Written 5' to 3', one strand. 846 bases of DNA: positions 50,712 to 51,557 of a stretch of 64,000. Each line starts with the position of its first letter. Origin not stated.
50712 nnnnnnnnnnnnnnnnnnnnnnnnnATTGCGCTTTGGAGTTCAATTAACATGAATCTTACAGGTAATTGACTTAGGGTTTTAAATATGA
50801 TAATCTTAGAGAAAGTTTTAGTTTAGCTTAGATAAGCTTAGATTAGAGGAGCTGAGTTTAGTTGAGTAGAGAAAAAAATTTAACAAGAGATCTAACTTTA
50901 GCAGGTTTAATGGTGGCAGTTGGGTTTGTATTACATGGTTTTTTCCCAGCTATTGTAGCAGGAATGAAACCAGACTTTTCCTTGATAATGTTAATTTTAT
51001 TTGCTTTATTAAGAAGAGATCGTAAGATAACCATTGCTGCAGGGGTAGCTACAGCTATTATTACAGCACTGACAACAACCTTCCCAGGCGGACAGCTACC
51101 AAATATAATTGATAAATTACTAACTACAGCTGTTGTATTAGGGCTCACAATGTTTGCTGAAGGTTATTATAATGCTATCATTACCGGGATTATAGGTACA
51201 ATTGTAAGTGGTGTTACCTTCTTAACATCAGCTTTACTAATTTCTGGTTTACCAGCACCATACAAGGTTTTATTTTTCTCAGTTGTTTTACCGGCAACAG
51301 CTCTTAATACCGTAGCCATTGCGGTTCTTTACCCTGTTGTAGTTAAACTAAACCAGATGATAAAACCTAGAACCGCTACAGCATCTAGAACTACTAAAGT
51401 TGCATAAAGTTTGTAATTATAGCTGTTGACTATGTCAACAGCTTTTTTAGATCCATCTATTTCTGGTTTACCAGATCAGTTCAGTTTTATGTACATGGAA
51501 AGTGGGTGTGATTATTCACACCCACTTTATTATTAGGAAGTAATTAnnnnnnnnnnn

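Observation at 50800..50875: Eleven (G/U)AG triplets at 2-nt spacing cover the SD and start codon of a TrpP-like transporter: a TRAP-type translational operator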

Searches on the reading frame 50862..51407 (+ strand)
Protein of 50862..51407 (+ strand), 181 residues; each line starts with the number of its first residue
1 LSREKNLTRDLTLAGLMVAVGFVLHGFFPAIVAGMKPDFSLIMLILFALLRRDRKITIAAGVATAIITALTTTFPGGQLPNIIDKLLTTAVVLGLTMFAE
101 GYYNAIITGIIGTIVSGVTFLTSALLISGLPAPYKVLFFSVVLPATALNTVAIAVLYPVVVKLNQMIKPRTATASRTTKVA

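Call 4: search_protein_families(library=pfam, proteins=[window:50862-51407:+], max_evalue=0.01)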
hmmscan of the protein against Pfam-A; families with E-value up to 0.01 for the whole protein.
window:50862-51407:+ (181 aa): 1 family
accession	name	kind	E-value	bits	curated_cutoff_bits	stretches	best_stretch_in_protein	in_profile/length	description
PF17099.10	TrpP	-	4e-44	150.8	27.2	1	8-162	2-166/169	Tryptophan transporter TrpP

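Call 9: find_encoding_contigs(protein=window:50862-51404:+, flank=10000, max_places=6)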
Protein window:50862-51404:+ (181 aa): 22 contigs read that carry it; 6 places shown.
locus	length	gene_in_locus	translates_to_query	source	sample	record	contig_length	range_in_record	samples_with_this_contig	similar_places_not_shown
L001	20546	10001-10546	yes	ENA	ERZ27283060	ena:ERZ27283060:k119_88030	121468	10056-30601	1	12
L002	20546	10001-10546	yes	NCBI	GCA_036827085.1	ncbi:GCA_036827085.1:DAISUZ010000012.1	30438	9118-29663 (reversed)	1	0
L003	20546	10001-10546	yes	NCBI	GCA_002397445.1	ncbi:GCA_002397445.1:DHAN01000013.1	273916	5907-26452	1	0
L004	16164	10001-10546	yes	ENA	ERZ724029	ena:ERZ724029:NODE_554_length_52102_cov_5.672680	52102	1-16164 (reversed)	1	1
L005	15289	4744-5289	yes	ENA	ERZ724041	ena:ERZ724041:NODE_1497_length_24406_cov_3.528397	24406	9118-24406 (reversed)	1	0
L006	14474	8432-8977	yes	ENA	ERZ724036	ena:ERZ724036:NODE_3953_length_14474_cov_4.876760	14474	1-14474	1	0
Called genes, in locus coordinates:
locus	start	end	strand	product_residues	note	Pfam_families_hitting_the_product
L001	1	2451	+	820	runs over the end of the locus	PF01136:Peptidase_U32, PF12392:DUF3656, PF01136:Peptidase_U32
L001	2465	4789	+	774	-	PF00488:MutS_V, PF20297:MSSS, PF01713:Smr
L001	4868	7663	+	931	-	PF03572:Peptidase_S41, PF07244:POTRA (weak)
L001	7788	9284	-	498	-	PF02129:Peptidase_S15, PF00561:Abhydrolase_1, PF12697:Abhydrolase_6 (weak), PF00326:Peptidase_S9 (faint), PF01738:DLH (faint), PF12146:Hydrolase_4, PF08840:BAAT_C (faint)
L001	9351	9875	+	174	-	PF01035:DNA_binding_1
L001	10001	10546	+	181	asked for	PF17099:TrpP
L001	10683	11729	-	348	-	-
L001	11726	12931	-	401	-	PF00579:tRNA-synt_1b, PF22421:SYY_C-terminal, PF01479:S4 (weak)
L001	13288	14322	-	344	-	PF07719:TPR_2 (faint), PF00515:TPR_1 (faint)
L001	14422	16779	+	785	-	PF00912:Transgly, PF00905:Transpeptidase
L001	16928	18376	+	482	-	PF00749:tRNA-synt_1c, PF19269:Anticodon_2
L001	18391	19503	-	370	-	PF01743:PolyA_pol, PF12627:PolyA_pol_RNAbd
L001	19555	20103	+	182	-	PF10502:Peptidase_S26, PF00717:Peptidase_S24 (weak)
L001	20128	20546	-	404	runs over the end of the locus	PF12802:MarR_2 (faint), PF13412:HTH_24 (weak), PF00480:ROK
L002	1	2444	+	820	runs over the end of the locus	PF01136:Peptidase_U32, PF12392:DUF3656, PF01136:Peptidase_U32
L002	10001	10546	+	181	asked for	PF17099:TrpP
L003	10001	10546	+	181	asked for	PF17099:TrpP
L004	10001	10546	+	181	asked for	PF17099:TrpP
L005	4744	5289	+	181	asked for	PF17099:TrpP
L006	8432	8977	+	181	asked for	PF17099:TrpP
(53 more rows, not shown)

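Call 10: find_homologous_proteins(query=window:50862-51404:+, max_evalue=0.00001)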
Query window:50862-51404:+ (181 aa): 938 proteins with E <= 0.00001 among 3270 candidates; the best 120 are listed.
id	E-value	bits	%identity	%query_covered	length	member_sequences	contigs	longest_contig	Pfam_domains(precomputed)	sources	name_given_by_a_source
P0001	3.7e-103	360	100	100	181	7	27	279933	PF17099.11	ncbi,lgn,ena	-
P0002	1.2e-63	232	66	94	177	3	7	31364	PF17099.11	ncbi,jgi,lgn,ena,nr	ncbi:MAG: tryptophan transporter [Firmicutes bacterium]|nr:tryptophan transporter [Bacillota bacteri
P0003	1.2e-63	232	66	95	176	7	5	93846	PF17099.11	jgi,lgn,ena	-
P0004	3.3e-59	217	61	96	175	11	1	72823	PF17099.11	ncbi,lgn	-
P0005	3.0e-58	214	62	95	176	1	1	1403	PF17099.11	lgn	-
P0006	1.5e-57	212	64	98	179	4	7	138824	PF17099.11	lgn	-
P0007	2.2e-49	185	54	97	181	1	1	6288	PF17099.11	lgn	-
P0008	2.8e-48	182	54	99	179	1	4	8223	PF17099.11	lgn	-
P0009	3.0e-48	182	51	99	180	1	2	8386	PF17099.11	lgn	-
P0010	9.6e-48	180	52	98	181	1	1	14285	PF17099.11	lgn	-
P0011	1.1e-47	180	55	100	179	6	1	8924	PF17099.11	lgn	-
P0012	2.1e-47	179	52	99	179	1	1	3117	PF17099.11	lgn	-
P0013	5.4e-47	178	53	94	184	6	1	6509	PF17099.11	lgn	-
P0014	5.6e-47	178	54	97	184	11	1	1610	PF17099.11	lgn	-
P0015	8.5e-47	177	54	92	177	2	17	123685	PF17099.11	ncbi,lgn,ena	-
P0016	2.3e-46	176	51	99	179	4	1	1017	PF17099.11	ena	-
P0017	2.3e-45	172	56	80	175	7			PF17099.11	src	-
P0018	5.1e-45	171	53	99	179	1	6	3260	PF17099.11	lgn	-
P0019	6.3e-45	171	53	92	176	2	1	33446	PF17099.11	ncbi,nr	ncbi:MAG: tryptophan transporter [Firmicutes bacterium]|nr:tryptophan transporter [Bacillota bacteri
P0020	2.3e-44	169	49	99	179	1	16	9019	PF17099.11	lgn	-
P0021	1.0e-43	167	53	70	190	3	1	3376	PF17099.11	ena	-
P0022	2.8e-43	166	53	77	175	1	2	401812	PF17099.11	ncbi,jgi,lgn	ncbi:MAG: tryptophan transporter [Limnochordia bacterium]|jgi:hypothetical protein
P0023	3.0e-43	166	53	77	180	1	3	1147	PF17099.11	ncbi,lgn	-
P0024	3.0e-43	166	53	77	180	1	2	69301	PF17099.11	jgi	jgi:hypothetical protein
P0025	1.2e-42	164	49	94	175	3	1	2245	PF17099.11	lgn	-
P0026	2.1e-42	163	56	87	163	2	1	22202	PF17099.11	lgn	-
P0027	2.2e-42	163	51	84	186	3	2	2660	PF17099.11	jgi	jgi:hypothetical protein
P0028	2.3e-42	163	53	77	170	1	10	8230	PF17099.11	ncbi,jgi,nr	ncbi:MAG: hypothetical protein AA931_12840 [Peptococcaceae bacterium 1109]|jgi:hypothetical protein|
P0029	2.6e-42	163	53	75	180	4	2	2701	PF17099.11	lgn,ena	-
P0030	5.0e-42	162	48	83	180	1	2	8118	PF17099.11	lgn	-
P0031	7.3e-42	161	51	93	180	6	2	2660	PF17099.11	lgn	-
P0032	1.2e-41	160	50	89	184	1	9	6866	PF17099.11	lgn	-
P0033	1.2e-41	160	54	92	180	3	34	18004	PF17099.11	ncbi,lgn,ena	-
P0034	7.5e-41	158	50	87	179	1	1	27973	PF17099.11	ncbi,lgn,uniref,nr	ncbi:tryptophan transporter [Selenihalanaerobacter shriftii]|uniref:Tryptophan transporter TrpP n=1 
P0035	9.7e-41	157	53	77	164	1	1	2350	PF17099.11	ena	-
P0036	9.9e-41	157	51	93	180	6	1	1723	PF17099.11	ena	-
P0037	1.0e-40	157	53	77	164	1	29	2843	PF17099.11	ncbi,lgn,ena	-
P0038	2.5e-40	156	52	85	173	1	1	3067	PF17099.11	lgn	-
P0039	3.3e-40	156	48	89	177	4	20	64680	PF17099.11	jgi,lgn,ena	-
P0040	1.4e-39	154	51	87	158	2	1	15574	PF17099.11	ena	-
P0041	5.8e-39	152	48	94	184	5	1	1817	PF17099.11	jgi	-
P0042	6.0e-39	152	47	92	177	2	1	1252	PF17099.11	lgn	-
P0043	6.3e-39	152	53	87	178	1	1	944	PF17099.11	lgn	-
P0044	6.3e-39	151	52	87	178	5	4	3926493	PF17099.11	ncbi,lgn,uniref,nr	ncbi:tryptophan transporter [Iocasia frigidifontis]|uniref:Tryptophan transporter n=1 Tax=Iocasia fo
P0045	8.1e-39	151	48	97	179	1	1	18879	PF17099.11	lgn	-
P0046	8.8e-38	148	53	84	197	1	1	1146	PF17099.11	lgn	-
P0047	1.1e-37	148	48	93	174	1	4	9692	PF17099.11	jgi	jgi:hypothetical protein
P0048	1.3e-37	147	51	84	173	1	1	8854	PF17099.11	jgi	jgi:thiamine transporter ThiT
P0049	1.5e-37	147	53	84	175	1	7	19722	PF17099.11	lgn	-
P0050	2.2e-37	146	50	87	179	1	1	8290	PF17099.11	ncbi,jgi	-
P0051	2.3e-37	146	47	93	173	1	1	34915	PF17099.11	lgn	-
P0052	3.5e-37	146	53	87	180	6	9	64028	PF17099.11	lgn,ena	-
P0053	1.0e-36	144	50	84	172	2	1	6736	PF17099.11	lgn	-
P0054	1.4e-36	144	51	83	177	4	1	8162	PF17099.11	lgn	-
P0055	2.1e-36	143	51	83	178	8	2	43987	PF17099.11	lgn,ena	-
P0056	2.4e-36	143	49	96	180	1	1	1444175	PF17099.11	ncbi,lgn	ncbi:tryptophan transporter [Halanaerocella petrolearia]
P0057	3.6e-36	143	52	79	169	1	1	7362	PF17099.11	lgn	-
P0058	3.7e-36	143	46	92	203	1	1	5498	PF17099.11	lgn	-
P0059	4.6e-36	142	46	87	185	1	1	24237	PF17099.11,PF12822.13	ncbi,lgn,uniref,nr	ncbi:tryptophan transporter [Sporohalobacter salinus]|uniref:tryptophan transporter n=1 Tax=Sporohal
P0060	4.6e-36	142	48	84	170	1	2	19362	PF17099.11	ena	-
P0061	4.8e-36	142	50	84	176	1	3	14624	PF17099.11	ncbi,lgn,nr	ncbi:MAG: tryptophan transporter [Clostridia bacterium]|nr:tryptophan transporter [Clostridia bacter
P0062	7.2e-36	142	51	84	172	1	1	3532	PF17099.11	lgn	-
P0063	7.7e-36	141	45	93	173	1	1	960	PF17099.11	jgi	jgi:thiamine transporter ThiT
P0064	9.3e-36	141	45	94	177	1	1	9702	PF17099.11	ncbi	-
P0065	1.1e-35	141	50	91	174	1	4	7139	PF17099.11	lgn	-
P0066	1.7e-35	140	49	84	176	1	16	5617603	PF17099.11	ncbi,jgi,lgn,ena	jgi:hypothetical protein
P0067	1.9e-35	140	46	88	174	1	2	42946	PF17099.11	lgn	-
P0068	2.9e-35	140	47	84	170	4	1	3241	PF17099.11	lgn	-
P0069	3.6e-35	139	52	91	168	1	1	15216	PF17099.11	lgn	-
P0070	4.0e-35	139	52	79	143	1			PF17099.11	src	-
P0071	4.0e-35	139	49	91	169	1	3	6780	PF17099.11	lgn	-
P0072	5.1e-35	139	48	87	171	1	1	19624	PF17099.11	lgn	-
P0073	5.4e-35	139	48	88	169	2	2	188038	PF17099.11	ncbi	-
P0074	9.5e-35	138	46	90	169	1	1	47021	PF17099.11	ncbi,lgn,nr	ncbi:MAG: tryptophan transporter [Clostridium sp.]|nr:tryptophan transporter [Clostridium sp.]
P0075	1.3e-34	137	45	90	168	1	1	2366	PF17099.11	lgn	-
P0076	1.4e-34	137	48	88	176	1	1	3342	PF17099.11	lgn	-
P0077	2.2e-34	137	51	82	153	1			PF17099.11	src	-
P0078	2.9e-34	136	46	90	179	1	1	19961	PF17099.11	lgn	-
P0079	3.6e-34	136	50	84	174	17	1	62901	PF17099.11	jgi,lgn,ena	jgi:thiamine transporter ThiT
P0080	3.7e-34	136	51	78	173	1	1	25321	PF17099.11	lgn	-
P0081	4.5e-34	136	46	85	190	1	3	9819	PF17099.11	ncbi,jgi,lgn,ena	-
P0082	5.0e-34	136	46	90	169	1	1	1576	PF17099.11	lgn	-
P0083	5.3e-34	135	52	79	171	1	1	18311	PF17099.11,PF12822.13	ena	-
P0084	5.6e-34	135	48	94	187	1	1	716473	PF17099.11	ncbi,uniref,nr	ncbi:tryptophan transporter [Cytobacillus depressus]|uniref:Tryptophan transporter n=1 Tax=Cytobacil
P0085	6.2e-34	135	46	88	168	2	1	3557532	PF17099.11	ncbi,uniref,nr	ncbi:tryptophan transporter [Anoxybacter fermentans]|uniref:Tryptophan transporter n=1 Tax=Anoxybact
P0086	9.9e-34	135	48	91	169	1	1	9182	PF17099.11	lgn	-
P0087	1.0e-33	135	50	82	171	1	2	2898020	PF17099.11,PF12822.13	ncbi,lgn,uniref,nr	ncbi:tryptophan transporter [Clostridium hydrogenum]|uniref:tryptophan transporter n=1 Tax=Clostridi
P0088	1.1e-33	134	45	96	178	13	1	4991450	PF17099.11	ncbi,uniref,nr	ncbi:tryptophan transporter [Cytobacillus solani]|uniref:Tryptophan transporter n=1 Tax=Cytobacillus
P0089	1.2e-33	134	51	82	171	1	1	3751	PF17099.11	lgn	-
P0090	1.3e-33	134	45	87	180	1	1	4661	PF17099.11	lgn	-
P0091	1.6e-33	134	48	88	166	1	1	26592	PF17099.11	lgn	-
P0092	1.6e-33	134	48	85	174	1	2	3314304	PF17099.11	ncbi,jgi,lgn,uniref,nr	ncbi:tryptophan transporter [Zhaonella formicivorans]|jgi:hypothetical protein|uniref:tryptophan tra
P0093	1.6e-33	134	46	86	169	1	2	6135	PF17099.11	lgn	-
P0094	1.8e-33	134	48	89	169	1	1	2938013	PF17099.11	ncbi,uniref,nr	ncbi:tryptophan transporter [Fervidibacillus halotolerans]|uniref:Tryptophan transporter n=1 Tax=Fer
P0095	2.0e-33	134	50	76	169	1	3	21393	PF17099.11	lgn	-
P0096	2.1e-33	134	45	93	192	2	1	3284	PF17099.11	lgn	-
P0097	2.1e-33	134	50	88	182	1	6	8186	PF17099.11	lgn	-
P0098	2.2e-33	133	49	87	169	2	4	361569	PF17099.11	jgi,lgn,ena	-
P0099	2.3e-33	133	46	91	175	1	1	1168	PF17099.11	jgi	jgi:hypothetical protein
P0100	2.4e-33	133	45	88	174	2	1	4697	PF17099.11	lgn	-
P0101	2.4e-33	133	49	91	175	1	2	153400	PF17099.11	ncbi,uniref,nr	ncbi:tryptophan transporter [Bacillus sp. ISL-47]|uniref:tryptophan transporter n=1 Tax=Bacillus sp.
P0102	2.9e-33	133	46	93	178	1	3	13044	PF17099.11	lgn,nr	nr:tryptophan transporter [uncultured Bacillus sp.]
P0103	3.2e-33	133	48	89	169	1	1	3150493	PF17099.11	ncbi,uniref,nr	ncbi:tryptophan transporter [Fervidibacillus albus]|uniref:Tryptophan transporter n=1 Tax=Fervidibac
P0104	3.2e-33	133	47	82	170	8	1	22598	PF17099.11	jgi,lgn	-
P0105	3.5e-33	133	47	89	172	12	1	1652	PF17099.11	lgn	-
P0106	3.5e-33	133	50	82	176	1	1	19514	PF17099.11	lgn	-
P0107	4.0e-33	133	47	87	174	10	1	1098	PF17099.11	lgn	-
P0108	4.3e-33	133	48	84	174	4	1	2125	PF17099.11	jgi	jgi:hypothetical protein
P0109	4.6e-33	132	45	95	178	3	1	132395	PF17099.11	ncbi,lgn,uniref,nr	ncbi:tryptophan transporter [Bacillus sp. S/N-304-OC-R1]|uniref:tryptophan transporter n=1 Tax=Bacil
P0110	4.6e-33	132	45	93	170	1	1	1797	PF17099.11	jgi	jgi:hypothetical protein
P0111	5.0e-33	132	49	91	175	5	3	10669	PF17099.11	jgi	jgi:hypothetical protein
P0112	5.3e-33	132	46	85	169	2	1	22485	PF17099.11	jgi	jgi:hypothetical protein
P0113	5.4e-33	132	49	84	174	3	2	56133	PF17099.11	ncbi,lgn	-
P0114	6.4e-33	132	50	85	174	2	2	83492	PF17099.11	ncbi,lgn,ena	-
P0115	6.7e-33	132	48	85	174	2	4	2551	PF17099.11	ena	-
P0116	7.0e-33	132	46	93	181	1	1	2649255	PF17099.11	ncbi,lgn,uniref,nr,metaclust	ncbi:hypothetical protein Halha_1197 [Halobacteroides halobius DSM 5150]|uniref:Tryptophan transport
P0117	8.3e-33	132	45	86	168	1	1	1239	PF17099.11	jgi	jgi:hypothetical protein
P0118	8.7e-33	132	48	87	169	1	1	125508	PF17099.11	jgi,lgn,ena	-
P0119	8.8e-33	132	50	86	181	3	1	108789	PF17099.11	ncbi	ncbi:tryptophan transporter [Halanaerobaculum tunisiense]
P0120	9.5e-33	131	47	84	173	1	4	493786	PF17099.11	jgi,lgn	jgi:hypothetical protein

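Call 15: find_related_loci(query=A1, collection=metagenome_contigs, flank=3000)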
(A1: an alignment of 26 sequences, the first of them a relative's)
Query A1 (181 aa) in metagenome_contigs; peptide patterns used: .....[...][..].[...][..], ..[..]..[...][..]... (x = any residue, [..] = any of these).
468 stretches matched a pattern; 413 encode a relative of the query (tblastn E <= 1e-3); the best 80 are kept; 80 distinct loci.
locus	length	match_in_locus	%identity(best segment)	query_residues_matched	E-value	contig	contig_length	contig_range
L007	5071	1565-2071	95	1-169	5e-93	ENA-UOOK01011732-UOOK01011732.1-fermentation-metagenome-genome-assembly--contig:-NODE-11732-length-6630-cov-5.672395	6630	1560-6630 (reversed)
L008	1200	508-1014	66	1-170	1e-76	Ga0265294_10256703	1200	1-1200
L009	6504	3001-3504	62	8-176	2e-65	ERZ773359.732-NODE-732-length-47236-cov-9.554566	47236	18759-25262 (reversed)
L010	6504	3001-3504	62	8-176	2e-65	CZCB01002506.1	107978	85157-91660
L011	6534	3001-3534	55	1-181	1e-55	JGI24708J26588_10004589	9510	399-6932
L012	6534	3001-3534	55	1-181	1e-55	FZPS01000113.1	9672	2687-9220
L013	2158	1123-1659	51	1-179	6e-54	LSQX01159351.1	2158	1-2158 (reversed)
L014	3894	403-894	54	3-166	8e-52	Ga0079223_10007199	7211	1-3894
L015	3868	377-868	54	3-166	9e-52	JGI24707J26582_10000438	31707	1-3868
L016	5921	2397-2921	51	1-175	2e-51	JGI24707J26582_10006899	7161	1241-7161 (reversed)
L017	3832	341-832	55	3-166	9e-51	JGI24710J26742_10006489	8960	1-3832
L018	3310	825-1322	54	1-166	8e-51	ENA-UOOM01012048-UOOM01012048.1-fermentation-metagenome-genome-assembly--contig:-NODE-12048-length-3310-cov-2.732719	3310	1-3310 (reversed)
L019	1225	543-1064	52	3-176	3e-53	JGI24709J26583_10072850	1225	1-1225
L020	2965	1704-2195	55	3-166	1e-50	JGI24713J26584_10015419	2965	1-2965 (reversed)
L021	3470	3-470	56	11-166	2e-50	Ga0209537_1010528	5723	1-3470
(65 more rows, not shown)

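Call 33: find_encoding_contigs(protein=P0116, flank=10000, max_places=2)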
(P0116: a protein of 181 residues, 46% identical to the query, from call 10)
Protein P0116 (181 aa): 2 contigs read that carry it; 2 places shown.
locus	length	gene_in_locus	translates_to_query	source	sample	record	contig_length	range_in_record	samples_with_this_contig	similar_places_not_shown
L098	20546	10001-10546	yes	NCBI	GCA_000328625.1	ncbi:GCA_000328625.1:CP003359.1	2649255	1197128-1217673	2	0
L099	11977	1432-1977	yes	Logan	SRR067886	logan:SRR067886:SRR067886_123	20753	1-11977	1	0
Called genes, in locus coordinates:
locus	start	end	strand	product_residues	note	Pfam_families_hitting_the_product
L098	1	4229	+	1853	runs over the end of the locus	PF24517:CBM96, PF20148:DUF6531, PF25023:TEN_YD-shell, PF05593:RHS_repeat (weak), PF25023:TEN_YD-shell (weak), PF05593:RHS_repeat (weak), PF25023:TEN_YD-shell, PF25023:TEN_YD-shell, +3 more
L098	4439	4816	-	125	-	-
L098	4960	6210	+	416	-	-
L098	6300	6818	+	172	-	PF25023:TEN_YD-shell (weak)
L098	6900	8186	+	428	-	PF01548:DEDD_Tnp_IS110, PF02371:Transposase_20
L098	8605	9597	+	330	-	PF04166:PdxA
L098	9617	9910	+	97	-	-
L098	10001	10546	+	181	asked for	PF17099:TrpP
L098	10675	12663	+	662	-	PF00580:UvrD-helicase, PF13245:AAA_19, PF13604:AAA_30 (faint), PF01443:Viral_helicase1 (faint), PF13361:UvrD_C, PF13538:UvrD_C_2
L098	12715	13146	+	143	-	PF00334:NDK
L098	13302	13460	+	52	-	-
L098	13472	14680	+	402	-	PF00390:malic, PF03949:Malic_M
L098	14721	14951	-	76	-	PF00830:Ribosomal_L28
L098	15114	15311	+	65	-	PF08984:DUF1858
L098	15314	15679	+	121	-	PF03780:Asp23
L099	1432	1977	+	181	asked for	PF17099:TrpP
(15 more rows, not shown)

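Call 56: find_related_loci(query=A1, collection=genome_contigs, flank=10000)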
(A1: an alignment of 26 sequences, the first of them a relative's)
Query A1 (181 aa) in genome_contigs; peptide patterns used: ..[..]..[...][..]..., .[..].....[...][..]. (x = any residue, [..] = any of these).
513 stretches matched a pattern; 495 encode a relative of the query (tblastn E <= 1e-3); the best 80 are kept; 80 distinct loci.
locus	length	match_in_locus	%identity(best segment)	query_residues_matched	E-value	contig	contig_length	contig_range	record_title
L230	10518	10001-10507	66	1-170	4e-71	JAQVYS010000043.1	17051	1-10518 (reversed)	MAG: Bacillota bacterium isolate STF2_155 NODE_8746_length_17051_cov_4.957457_Sandtown_F2, whole genome shotgun sequence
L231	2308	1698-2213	66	1-172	9e-73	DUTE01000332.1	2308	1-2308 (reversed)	MAG TPA_asm: Bacillota bacterium isolate AS05jafATM_29 62315_AS05, whole genome shotgun sequence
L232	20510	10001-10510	67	1-169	7e-67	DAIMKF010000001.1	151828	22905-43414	MAG TPA_asm: Bacillota bacterium isolate CTOTU4017 NODE_28_length_151828_cov_11.573047, whole genome shotgun sequence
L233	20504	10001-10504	62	8-176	5e-65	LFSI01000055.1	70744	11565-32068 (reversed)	MAG: Clostridia bacterium DTU065 scaffold5361, whole genome shotgun sequence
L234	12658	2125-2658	55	1-181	4e-55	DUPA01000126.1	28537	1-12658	MAG TPA_asm: Natronincola sp. isolate AS08sgBPME_26 175794_AS08, whole genome shotgun sequence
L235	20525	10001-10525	51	1-175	1e-52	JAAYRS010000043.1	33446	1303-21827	MAG: Bacillota bacterium isolate AS23ysBPME_23 64070_AS23, whole genome shotgun sequence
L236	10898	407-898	54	3-166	3e-51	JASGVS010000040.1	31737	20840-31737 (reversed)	MAG: Bacillota bacterium isolate MAG218_SZBP c_000000068073, whole genome shotgun sequence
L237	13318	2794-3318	51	1-175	6e-51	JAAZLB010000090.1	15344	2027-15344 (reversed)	MAG: Bacillota bacterium isolate AS23ysBPME_143 37656_AS23, whole genome shotgun sequence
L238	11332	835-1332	54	1-166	3e-50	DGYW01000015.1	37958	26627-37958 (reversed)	MAG TPA_asm: Firmicutes bacterium UBA4996 UBA4996_contig_6684, whole genome shotgun sequence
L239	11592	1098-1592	57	2-166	5e-46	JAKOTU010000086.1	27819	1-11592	MAG: Bacillota bacterium isolate CAAI_maxbin.063_sub k201_86885, whole genome shotgun sequence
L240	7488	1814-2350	48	1-179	7e-46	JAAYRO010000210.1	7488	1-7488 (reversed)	MAG: Bacillota bacterium isolate AS23ysBPME_205 233112_AS23, whole genome shotgun sequence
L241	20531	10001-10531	51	3-179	2e-45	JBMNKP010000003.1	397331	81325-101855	MAG: Limnochordia bacterium isolate SBF912LR0HQ0121 contig_54572, whole genome shotgun sequence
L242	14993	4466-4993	48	9-179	5e-44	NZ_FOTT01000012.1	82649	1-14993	Candidatus Frackibacter sp. WG13, whole genome shotgun sequence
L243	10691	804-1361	48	1-179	2e-43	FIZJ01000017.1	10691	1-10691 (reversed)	uncultured Clostridia bacterium genome assembly, contig: 1260, whole genome shotgun sequence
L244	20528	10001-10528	47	8-179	1e-42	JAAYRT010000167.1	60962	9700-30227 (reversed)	MAG: Halanaerobiaceae bacterium isolate AS23ysBPME_231 31053_AS23, whole genome shotgun sequence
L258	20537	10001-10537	44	4-179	1e-39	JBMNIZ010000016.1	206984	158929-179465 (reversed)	MAG: Bacillota bacterium isolate SBF912LR0HQ0200 contig_61292, whole genome shotgun sequence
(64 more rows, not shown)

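Call 67: search_protein_families(library=ncbifam, proteins=[window:50862-51407:+], max_evalue=0.001)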
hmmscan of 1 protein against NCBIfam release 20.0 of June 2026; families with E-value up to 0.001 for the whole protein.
window:50862-51407:+ (181 aa): 0 families
